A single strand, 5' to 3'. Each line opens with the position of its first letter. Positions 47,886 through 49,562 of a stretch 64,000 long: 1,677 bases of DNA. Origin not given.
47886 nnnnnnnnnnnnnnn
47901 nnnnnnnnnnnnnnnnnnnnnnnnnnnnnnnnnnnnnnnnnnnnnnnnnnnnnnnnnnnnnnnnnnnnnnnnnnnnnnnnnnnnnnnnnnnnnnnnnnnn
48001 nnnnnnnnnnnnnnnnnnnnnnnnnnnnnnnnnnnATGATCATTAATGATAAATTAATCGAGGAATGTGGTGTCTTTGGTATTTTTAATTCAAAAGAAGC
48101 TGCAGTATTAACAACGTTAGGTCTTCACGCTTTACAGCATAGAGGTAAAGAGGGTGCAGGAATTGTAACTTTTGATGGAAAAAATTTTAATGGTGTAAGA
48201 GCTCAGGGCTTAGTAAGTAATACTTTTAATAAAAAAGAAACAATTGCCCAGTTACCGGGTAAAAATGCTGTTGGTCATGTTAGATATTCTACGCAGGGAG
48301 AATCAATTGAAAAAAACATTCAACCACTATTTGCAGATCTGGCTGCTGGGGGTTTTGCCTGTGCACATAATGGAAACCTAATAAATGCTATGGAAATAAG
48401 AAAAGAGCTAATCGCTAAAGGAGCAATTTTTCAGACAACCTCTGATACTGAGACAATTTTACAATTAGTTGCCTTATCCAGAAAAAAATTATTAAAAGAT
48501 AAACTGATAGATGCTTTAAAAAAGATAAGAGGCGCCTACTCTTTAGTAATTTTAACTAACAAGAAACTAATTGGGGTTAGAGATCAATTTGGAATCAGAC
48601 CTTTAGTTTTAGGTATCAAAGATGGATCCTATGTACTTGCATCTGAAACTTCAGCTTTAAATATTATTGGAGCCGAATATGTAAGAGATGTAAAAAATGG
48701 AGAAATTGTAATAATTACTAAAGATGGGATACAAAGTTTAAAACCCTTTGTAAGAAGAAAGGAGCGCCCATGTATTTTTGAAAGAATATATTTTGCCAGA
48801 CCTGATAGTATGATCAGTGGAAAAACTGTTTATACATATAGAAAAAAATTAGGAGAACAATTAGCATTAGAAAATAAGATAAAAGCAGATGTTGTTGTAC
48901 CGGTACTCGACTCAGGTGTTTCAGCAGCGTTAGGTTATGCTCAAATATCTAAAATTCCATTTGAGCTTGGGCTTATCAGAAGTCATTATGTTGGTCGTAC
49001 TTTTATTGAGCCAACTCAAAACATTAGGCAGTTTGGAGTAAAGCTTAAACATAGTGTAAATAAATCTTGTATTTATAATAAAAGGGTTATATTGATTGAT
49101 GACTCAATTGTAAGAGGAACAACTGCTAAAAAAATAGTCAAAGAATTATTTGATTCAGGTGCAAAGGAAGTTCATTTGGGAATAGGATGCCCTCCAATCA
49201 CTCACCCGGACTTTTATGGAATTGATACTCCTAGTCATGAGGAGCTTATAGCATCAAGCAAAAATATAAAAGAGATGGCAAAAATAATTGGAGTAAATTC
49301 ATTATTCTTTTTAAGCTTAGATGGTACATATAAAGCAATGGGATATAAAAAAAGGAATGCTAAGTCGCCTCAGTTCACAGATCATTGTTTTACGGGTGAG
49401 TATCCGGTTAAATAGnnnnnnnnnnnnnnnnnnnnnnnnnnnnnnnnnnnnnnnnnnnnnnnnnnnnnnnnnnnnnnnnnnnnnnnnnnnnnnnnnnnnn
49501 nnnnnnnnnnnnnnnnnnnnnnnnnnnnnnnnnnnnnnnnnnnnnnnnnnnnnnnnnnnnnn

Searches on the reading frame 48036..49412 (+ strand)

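Call 49: search_protein_families(library=pfam, proteins=[window:48036-49412:+], max_evalue=0.001)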
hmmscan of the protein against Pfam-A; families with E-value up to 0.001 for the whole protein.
window:48036-49412:+ (459 aa): 4 families
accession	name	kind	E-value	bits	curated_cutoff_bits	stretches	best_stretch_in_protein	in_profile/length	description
PF13537.11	GATase_7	-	3.1e-23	82.6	25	1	84-208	4-121/123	Glutamine amidotransferase domain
PF13522.11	GATase_6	-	2.9e-20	73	27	1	74-204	9-130/130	Glutamine amidotransferase domain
PF00156.33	Pribosyltran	-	1.2e-07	31.6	26.3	1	279-382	25-121/158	Phosphoribosyl transferase domain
PF13230.11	GATase_4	-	3e-05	23.6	23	1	38-119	33-115/272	Glutamine amidotransferases class-II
